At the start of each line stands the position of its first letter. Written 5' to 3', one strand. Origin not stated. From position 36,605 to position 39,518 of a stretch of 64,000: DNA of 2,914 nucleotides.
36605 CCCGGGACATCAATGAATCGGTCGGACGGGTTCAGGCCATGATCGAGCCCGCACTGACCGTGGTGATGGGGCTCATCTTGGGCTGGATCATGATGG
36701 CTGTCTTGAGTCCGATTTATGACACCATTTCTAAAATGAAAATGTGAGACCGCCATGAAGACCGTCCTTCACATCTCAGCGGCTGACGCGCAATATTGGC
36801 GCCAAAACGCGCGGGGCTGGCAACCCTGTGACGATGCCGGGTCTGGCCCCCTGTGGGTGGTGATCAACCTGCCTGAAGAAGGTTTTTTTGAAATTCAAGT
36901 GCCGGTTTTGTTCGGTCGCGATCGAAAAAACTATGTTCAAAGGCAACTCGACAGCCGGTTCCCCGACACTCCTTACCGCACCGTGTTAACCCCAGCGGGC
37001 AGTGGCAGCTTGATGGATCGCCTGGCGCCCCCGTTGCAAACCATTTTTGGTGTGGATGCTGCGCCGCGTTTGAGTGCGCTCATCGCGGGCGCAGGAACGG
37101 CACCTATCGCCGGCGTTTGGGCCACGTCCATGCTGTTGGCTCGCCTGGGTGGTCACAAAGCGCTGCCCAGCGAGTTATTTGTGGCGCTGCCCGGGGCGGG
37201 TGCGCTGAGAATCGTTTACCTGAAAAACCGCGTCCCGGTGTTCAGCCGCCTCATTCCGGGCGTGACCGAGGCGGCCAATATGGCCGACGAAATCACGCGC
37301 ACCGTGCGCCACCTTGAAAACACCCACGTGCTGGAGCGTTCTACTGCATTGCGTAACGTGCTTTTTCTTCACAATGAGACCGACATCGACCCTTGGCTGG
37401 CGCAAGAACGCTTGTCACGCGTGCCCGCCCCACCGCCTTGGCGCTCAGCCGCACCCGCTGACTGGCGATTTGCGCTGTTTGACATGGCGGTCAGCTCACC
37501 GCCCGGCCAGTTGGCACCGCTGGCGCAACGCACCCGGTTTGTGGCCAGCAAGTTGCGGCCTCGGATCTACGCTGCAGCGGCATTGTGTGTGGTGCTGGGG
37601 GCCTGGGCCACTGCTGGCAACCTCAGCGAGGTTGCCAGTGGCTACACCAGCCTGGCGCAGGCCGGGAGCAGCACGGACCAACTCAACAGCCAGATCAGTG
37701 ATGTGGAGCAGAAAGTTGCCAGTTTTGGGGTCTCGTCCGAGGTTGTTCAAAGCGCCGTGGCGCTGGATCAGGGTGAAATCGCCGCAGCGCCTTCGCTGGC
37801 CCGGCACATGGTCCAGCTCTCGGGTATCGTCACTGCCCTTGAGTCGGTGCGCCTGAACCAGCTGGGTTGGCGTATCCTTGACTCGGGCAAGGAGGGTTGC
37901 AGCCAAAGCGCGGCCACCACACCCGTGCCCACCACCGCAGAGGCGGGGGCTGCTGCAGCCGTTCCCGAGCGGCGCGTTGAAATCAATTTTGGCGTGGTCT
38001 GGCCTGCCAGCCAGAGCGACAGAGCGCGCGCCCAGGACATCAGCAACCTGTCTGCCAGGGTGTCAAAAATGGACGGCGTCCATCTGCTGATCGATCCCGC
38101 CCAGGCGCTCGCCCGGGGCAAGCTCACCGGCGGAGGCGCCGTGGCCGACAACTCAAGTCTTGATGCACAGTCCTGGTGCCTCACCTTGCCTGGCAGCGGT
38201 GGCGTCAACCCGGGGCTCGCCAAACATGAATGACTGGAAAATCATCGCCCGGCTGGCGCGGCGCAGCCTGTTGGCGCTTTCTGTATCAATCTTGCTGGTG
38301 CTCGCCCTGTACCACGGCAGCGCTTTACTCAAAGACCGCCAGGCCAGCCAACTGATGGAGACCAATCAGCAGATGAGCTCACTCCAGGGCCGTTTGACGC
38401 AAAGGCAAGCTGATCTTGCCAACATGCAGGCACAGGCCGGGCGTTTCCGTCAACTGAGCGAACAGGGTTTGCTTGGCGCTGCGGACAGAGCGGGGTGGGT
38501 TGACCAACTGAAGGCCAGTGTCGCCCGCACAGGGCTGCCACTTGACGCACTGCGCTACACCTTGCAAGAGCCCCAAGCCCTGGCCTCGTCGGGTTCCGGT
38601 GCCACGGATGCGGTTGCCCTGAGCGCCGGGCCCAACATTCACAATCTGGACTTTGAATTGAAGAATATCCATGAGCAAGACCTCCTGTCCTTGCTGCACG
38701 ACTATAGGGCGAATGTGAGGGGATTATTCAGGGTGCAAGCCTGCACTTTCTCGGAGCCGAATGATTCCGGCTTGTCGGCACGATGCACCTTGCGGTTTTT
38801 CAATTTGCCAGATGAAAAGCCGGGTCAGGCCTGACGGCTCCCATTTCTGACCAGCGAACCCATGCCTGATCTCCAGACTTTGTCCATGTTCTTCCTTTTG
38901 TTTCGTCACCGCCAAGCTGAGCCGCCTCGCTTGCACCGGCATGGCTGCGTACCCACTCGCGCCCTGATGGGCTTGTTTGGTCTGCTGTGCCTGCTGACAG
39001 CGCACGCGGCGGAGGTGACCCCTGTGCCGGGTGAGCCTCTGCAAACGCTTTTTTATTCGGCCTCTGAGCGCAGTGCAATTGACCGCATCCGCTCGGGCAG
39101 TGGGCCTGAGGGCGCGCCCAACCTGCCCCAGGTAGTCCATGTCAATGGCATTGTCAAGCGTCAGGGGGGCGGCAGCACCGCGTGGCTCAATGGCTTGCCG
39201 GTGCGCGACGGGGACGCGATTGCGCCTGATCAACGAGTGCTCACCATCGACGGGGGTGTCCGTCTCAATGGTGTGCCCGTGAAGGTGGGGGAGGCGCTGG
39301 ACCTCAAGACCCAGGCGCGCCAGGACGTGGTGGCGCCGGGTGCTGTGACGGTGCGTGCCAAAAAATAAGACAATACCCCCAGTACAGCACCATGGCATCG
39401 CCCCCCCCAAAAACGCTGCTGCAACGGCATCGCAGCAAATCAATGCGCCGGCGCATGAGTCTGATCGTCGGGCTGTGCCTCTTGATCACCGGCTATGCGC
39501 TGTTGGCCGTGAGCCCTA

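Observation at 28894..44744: Second, self-contained type IV filament locus (MSHA/T2SS-like) with an embedded two-component system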

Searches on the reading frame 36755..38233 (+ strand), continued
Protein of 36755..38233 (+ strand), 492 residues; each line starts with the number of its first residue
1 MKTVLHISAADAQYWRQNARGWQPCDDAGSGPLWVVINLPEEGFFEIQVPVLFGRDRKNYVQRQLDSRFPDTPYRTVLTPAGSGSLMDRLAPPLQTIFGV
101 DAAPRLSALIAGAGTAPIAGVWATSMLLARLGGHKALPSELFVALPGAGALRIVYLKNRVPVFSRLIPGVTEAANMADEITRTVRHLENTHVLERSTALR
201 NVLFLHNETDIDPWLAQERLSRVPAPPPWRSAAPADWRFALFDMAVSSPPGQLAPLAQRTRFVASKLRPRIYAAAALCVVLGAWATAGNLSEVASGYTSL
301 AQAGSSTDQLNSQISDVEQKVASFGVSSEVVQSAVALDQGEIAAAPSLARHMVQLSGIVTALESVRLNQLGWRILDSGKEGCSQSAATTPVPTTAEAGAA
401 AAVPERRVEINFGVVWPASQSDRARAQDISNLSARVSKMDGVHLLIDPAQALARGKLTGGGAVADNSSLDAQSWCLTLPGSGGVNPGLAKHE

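Call 35: find_encoding_contigs(protein=P0257, flank=10000, max_places=1)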
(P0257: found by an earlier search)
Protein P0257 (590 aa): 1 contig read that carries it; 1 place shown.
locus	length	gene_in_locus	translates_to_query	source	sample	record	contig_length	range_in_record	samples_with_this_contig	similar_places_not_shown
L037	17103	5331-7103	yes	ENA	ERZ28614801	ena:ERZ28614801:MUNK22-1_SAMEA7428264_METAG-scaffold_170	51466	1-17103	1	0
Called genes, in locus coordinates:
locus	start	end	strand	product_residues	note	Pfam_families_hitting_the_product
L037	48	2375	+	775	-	PF00263:Secretin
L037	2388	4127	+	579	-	PF05157:MshEN, PF13401:AAA_22 (faint), PF13191:AAA_16 (faint), PF00437:T2SSE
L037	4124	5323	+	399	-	PF28597:T2SSF_N (weak), PF00482:T2SSF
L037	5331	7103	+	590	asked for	-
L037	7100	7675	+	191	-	-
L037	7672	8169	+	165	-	-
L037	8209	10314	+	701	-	-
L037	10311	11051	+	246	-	PF07963:N_methyl (faint)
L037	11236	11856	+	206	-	PF02954:HTH_8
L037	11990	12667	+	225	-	PF07963:N_methyl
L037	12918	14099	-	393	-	PF23914:TPR_CcmH_CycH (faint), PF07719:TPR_2 (faint), PF13181:TPR_8 (faint), PF13428:TPR_14 (faint), PF13432:TPR_16 (weak)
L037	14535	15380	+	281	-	PF00005:ABC_tran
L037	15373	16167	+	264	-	PF02405:MlaE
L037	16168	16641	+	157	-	PF02470:MlaD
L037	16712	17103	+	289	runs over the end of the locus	PF04333:MlaA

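Call 47: find_homologous_proteins(query=L012:11479-12453:+, max_evalue=0.00001)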
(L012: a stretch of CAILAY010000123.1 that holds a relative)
Query L012:11479-12453:+ (324 aa): 21 proteins with E <= 0.00001 among 8000 candidates.
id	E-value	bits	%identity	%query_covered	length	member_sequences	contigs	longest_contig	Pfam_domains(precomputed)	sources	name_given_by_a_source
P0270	2.2e-210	715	100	100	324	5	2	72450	-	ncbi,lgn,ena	-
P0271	3.8e-112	392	61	99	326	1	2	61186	-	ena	-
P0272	1.4e-96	341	56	94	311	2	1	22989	-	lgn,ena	-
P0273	1.1e-75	273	48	100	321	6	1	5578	-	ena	-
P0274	7.2e-74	267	46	100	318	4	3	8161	-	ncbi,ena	-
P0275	8.4e-50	188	41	86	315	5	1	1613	-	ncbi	-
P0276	9.7e-50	187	39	88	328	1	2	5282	-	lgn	-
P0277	2.6e-34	137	41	58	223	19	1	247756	-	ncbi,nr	ncbi:MAG: hypothetical protein IPO19_19040 [Rhodoferax sp.]|nr:hypothetical protein [Rhodoferax sp.]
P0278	3.1e-34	136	41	52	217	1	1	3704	-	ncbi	-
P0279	3.3e-34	136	42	62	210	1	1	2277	-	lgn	-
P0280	5.5e-34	136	43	62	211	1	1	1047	-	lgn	-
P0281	1.0e-33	135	43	52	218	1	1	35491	-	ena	-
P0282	5.3e-33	132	45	46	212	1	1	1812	-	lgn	-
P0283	5.2e-32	129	40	62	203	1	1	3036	-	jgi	jgi:hypothetical protein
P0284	2.0e-27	114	37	61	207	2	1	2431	-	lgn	-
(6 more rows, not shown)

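Call 60: predict_structure(alignment_id=A6)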
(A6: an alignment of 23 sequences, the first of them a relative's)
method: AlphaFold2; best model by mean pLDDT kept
length: 324 residues; sequences in the alignment: 23
mean_pLDDT: 76.9   pTM: 0.44
mean pLDDT of the five models: 76.9, 67.7, 66.4, 64.7, 63.2
residues with pLDDT >= 90: 87; 70-90: 151; 50-70: 48; < 50: 38
segments of 3 or more residues with pLDDT < 50: 199-222, 313-324
pLDDT, mean of each block of 10 residues (from residue 1): 85 95 97 96 92 83 80 71 67 92 89 82 53 78 92 91 82 88 91 60 37 36 59 70 71 75 84 80 84 85 83 45 41
secondary structure, 60 per line:
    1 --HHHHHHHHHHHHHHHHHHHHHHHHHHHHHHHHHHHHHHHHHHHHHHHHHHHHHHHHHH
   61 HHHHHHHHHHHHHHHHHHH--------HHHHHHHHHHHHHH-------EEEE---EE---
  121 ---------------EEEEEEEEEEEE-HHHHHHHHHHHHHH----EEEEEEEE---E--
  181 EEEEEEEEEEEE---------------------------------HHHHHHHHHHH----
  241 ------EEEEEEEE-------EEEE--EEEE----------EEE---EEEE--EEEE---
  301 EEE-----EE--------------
elements in order: H3-79 H88-101 E109-112 E136-147 H149-162 E167-174 E181-192 H226-236 E247-254 E262-265 E268-271 E282-284 E288-291 E294-297 E301-303

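Call 63: fold_search(model_id=the predicted structure, library=pdb)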
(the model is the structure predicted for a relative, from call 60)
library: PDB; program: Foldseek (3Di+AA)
matches with E <= 10: 938; with E <= 0.001: 0
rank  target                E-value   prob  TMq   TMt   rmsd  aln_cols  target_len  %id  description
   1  3jc8_Oa               1.2e-03  1.00  0.24  0.37  22.0       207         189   14  Architectural model of the type IVa pilus machine in a piliated state (released 2016-03-16)
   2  8fwm_AT               3.5e-03  0.99  0.21  0.33   7.9       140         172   12  Structure of tail-neck junction of Agrobacterium phage Milano (released 2023-12-06)
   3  6lad_A                4.2e-03  1.00  0.22  0.34   5.6       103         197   14  Crystal structure of Amuc_1100 from Akkermansia muciniphila (released 2020-08-05)
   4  6kny_A                4.2e-03  1.00  0.21  0.36   5.4       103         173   16  Structure of Amuc_1100 without transmembrane region from Akkermansia muciniphila (released 2020-04-15)
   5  8fwm_AS               5.0e-03  0.98  0.21  0.35   7.3       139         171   13  Structure of tail-neck junction of Agrobacterium phage Milano (released 2023-12-06)
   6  8fwe_AQ               5.3e-03  0.99  0.19  0.35   6.9       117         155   12  Neck structure of Agrobacterium phage Milano, C3 symmetry (released 2023-12-06)
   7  6lad_C                5.3e-03  0.95  0.22  0.33  10.6       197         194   12  Crystal structure of Amuc_1100 from Akkermansia muciniphila (released 2020-08-05)
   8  6laf_A                6.7e-03  0.99  0.20  0.34   5.4       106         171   15  Crystal structure of the core domain of Amuc_1100 from Akkermansia muciniphila (released 2020-08-05)
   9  6lad_D                8.4e-03  0.94  0.22  0.33  10.2       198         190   11  Crystal structure of Amuc_1100 from Akkermansia muciniphila (released 2020-08-05)
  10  2rjz_B                9.5e-03  0.99  0.23  0.48   7.1       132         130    8  Crystal structure of the type 4 fimbrial biogenesis protein PilO from Pseudomonas aeruginosa (released 2007-11-06)
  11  6lad_E                1.1e-02  0.90  0.21  0.32  10.2       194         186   12  Crystal structure of Amuc_1100 from Akkermansia muciniphila (released 2020-08-05)
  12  4acv_B                2.1e-02  0.98  0.21  0.45   6.2       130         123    5  Listeria monocytogenes Antigen B (released 2013-01-09)
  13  2rjz_A                2.4e-02  1.00  0.27  0.58   5.3       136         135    9  Crystal structure of the type 4 fimbrial biogenesis protein PilO from Pseudomonas aeruginosa (released 2007-11-06)
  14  4huh_B                2.5e-02  0.84  0.17  0.25   8.5       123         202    9  Structure of the bacteriophage T4 tail terminator protein, gp15 (C-terminal truncation mutant 1-261). (released 2013-02-27)
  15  4huh_E                2.5e-02  0.80  0.17  0.24   8.7       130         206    9  Structure of the bacteriophage T4 tail terminator protein, gp15 (C-terminal truncation mutant 1-261). (released 2013-02-27)
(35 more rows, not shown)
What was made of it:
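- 38226..38834 (+): g07: PilO/GspM (MshJ)-like bitopic protein; no sequence family. Foldseek best hits PilO 3jc8_Oa (E 1.2e-3) and 2rjz_A (TM 0.58) (calls 60, 63).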

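Call 71: search_protein_families(library=pfam, proteins=[L012:12450-14492:+, L037:8209-10314:+, L037:11236-11856:+, L012:4232-5980:+, L020:15477-16259:+], max_evalue=0.01)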
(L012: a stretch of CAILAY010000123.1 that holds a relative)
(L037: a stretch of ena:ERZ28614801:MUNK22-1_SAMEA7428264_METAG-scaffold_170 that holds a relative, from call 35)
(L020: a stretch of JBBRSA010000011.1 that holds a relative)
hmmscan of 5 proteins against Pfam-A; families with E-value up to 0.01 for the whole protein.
L012:12450-14492:+ (680 aa): 0 families

L037:8209-10314:+ (701 aa): 0 families

L037:11236-11856:+ (206 aa): 2 families
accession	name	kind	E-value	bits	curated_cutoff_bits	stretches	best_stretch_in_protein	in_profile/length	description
PF02954.25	HTH_8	-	1.4e-08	34.7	22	1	161-199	4-42/42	Bacterial regulatory protein, Fis family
PF13518.12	HTH_28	-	0.002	18.6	25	1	176-203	13-40/52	Helix-turn-helix domain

L012:4232-5980:+ (583 aa): 3 families
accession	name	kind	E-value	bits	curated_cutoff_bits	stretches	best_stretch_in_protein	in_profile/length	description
PF00263.26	Secretin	-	1.1e-35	123.1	27.5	1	384-564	2-168/169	Bacterial type II and III secretion system protein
PF07660.19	STN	-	6.3e-06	26.3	28.4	1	71-114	5-51/52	Secretin and TonB N terminus short domain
PF07655.18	Secretin_N_2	-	5.3e-05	24.1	23.4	1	122-189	4-79/91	Secretin N-terminal domain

L020:15477-16259:+ (261 aa): 1 family
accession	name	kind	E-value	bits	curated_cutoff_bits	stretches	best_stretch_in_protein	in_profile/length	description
PF07963.17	N_methyl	-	3.6e-06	26.7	21.2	1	8-31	2-25/27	Prokaryotic N-terminal methylation motif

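Call 92: list_cluster_members(proteins=[P0046, P0043, P0017, P0057, P0050, P0107, P0005, P0036, P0095, P0081])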
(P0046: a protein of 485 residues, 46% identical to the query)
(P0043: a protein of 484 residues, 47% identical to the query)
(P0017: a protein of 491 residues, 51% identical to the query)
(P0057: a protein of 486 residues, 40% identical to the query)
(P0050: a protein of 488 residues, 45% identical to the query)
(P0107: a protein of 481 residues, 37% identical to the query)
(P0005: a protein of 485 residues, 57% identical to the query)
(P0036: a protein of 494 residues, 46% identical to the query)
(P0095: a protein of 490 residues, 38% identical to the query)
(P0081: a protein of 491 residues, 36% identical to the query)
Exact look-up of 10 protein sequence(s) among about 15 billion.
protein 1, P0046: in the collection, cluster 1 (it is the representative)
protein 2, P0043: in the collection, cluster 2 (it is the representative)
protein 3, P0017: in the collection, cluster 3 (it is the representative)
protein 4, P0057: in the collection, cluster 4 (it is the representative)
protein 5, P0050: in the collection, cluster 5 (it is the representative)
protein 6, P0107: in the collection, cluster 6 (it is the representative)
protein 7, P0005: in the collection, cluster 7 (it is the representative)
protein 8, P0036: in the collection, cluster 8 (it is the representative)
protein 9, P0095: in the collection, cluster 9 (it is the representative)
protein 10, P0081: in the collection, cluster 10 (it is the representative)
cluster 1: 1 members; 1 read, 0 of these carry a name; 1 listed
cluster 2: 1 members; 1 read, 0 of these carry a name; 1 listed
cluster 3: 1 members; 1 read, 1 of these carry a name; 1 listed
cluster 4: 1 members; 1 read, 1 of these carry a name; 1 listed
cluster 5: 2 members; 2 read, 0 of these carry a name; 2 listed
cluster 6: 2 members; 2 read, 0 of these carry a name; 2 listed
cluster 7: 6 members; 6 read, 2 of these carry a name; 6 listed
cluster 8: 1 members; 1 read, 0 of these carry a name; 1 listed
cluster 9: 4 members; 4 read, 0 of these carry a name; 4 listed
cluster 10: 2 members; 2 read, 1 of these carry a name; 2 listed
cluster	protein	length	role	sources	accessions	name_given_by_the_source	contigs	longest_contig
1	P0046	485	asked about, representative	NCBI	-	-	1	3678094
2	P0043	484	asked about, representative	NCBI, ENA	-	-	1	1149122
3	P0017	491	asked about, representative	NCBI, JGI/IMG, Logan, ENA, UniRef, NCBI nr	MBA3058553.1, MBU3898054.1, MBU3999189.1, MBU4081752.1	MAG: hypothetical protein KJ614_03860 [Gammaproteobacteria bacterium] | hypothetical protein n=1 Tax=Rhodoferax sp. TaxID=50421 RepID=UPI001803ACFE | hypothetical protein [Rhodoferax sp.]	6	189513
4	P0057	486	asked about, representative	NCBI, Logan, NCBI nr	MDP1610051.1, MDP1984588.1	MAG: hypothetical protein Q8M11_03265 [Sulfuritalea sp.] | hypothetical protein [Sulfuritalea sp.]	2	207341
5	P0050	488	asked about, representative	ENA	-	-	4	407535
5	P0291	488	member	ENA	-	-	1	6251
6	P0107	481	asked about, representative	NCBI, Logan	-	-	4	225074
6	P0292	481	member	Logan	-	-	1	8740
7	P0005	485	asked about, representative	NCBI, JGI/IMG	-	hypothetical protein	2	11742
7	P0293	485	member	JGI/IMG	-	hypothetical protein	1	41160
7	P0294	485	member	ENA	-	-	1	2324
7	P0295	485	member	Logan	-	-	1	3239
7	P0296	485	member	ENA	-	-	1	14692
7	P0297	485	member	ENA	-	-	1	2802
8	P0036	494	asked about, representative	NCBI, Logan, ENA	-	-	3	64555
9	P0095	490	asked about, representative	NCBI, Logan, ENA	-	-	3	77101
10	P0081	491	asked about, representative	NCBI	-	-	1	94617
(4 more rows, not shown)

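Call 93: find_encoding_contigs(protein=P0046, flank=10000, max_places=1)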
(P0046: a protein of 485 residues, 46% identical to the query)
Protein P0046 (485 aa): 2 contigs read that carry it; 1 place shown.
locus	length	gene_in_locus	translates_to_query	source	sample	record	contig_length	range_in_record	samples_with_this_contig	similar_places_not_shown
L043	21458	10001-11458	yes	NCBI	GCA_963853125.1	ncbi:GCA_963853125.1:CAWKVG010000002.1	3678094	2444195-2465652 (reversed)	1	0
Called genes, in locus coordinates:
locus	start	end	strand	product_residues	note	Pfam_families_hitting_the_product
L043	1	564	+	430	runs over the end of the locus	PF13433:Peripla_BP_5 (faint), PF13458:Peripla_BP_6, PF01094:ANF_receptor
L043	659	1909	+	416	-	PF01266:DAO, PF13450:NAD_binding_8 (faint)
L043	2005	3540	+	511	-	PF13191:AAA_16 (weak), PF13401:AAA_22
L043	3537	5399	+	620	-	PF00263:Secretin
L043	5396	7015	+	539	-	PF00515:TPR_1 (faint), PF07719:TPR_2 (faint), PF13181:TPR_8 (faint), PF13424:TPR_12 (faint), PF13428:TPR_14 (faint), PF13432:TPR_16, PF14559:TPR_19 (weak), PF23914:TPR_CcmH_CycH (faint)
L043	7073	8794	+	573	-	PF05157:MshEN, PF00437:T2SSE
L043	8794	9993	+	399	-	PF28597:T2SSF_N (faint), PF00482:T2SSF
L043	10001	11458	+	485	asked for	-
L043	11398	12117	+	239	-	-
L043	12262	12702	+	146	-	-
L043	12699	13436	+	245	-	-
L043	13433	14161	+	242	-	PF07963:N_methyl (weak)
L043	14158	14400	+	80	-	-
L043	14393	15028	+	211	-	PF00072:Response_reg, PF02954:HTH_8 (weak), PF13518:HTH_28 (faint)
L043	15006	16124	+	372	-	-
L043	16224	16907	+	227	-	PF07963:N_methyl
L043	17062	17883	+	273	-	PF00990:GGDEF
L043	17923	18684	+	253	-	PF01925:TauE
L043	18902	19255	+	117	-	PF01042:Ribonuc_L-PSP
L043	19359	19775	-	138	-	PF06094:GGACT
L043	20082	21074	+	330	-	PF08240:ADH_N, PF00107:ADH_zinc_N, PF13460:NAD_binding_10 (weak)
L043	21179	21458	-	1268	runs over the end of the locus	PF18327:PRODH, PF14850:Pro_dh-DNA_bdg, PF01619:Pro_dh, PF00171:Aldedh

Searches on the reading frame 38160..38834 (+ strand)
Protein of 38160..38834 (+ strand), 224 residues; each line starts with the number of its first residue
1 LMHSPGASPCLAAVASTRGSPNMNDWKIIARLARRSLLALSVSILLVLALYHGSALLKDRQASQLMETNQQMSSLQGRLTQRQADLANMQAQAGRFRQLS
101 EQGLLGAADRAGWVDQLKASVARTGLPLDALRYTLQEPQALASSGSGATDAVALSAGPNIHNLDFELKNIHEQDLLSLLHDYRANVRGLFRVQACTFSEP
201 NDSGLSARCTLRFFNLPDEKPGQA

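Call 4: search_protein_families(library=pfam, proteins=[window:38160-38834:+], max_evalue=0.01)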
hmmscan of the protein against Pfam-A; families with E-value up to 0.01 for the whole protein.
window:38160-38834:+ (224 aa): 0 families

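Call 6: search_protein_families(library=ncbifam, proteins=[window:38160-38834:+], max_evalue=0.01)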
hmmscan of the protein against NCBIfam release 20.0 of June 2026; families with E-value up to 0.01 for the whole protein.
window:38160-38834:+ (224 aa): 0 families

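Call 21: search_protein_families(library=pfam, proteins=[window:38223-38834:+], max_evalue=10)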
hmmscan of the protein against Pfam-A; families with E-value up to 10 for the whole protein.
window:38223-38834:+ (203 aa): 0 families

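Call 44: search_solved_structures(query=A3, max_evalue=10)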
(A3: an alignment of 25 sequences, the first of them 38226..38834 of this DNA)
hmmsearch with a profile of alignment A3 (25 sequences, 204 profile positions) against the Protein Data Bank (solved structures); distinct sequences matched with E-value up to 10: 8.
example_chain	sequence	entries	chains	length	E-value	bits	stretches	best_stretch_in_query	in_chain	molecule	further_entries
9v96_A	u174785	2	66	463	0.11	15.1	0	118-177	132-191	Flagellin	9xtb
2ygg_A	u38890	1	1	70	0.12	15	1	65-115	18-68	SODIUM/HYDROGEN EXCHANGER 1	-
20yy_D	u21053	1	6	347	0.14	14.8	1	44-86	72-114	Multidrug efflux RND transporter periplasmic adaptor subunit MexJ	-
9md2_A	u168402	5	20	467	0.37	13.4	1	16-82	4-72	Neuraminidase Ind11 | Neuraminidase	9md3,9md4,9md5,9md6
5c8j_I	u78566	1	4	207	0.97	12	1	6-79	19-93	Protein MJ0480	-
3vyi_A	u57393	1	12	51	1.1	11.9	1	41-85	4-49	Voltage-gated hydrogen channel 1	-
9hih_L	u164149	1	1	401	2.2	10.8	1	37-79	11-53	mIL-2_LN35_S4B6_LC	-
2jua_A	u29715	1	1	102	2.7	10.6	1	38-74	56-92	de novo protein S836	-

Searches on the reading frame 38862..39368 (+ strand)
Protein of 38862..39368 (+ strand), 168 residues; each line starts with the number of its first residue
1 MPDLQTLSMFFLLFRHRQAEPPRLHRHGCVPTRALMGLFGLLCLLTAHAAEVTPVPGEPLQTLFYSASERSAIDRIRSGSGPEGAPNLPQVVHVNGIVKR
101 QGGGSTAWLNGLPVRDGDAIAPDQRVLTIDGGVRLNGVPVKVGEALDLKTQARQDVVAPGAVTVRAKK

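Call 4: search_protein_families(library=pfam, proteins=[window:38862-39368:+], max_evalue=0.01)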
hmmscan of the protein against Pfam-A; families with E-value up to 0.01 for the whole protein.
window:38862-39368:+ (168 aa): 0 families

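Call 6: search_protein_families(library=ncbifam, proteins=[window:38862-39368:+], max_evalue=0.01)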
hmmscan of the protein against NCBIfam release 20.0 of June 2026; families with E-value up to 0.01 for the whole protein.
window:38862-39368:+ (168 aa): 0 families

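Call 21: search_protein_families(library=pfam, proteins=[window:38862-39368:+], max_evalue=10)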
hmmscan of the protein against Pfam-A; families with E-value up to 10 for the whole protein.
window:38862-39368:+ (168 aa): 0 families

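Call 45: search_solved_structures(query=A4, max_evalue=10)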
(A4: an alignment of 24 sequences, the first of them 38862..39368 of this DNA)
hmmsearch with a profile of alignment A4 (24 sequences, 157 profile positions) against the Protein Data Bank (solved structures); distinct sequences matched with E-value up to 10: 2.
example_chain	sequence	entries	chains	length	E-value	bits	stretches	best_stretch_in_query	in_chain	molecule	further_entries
4jiw_D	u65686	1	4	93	1.3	11.8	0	94-132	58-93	Putative uncharacterized protein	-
4ydv_L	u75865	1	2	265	1.5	11.6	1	43-98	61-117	HIV ANTIBODY 7B2 LIGHT CHAIN,Ig kappa chain C region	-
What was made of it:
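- Tried and rejected: HMM profiles of g07 and g08 against PDB sequences: only noise (calls 44, 45).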
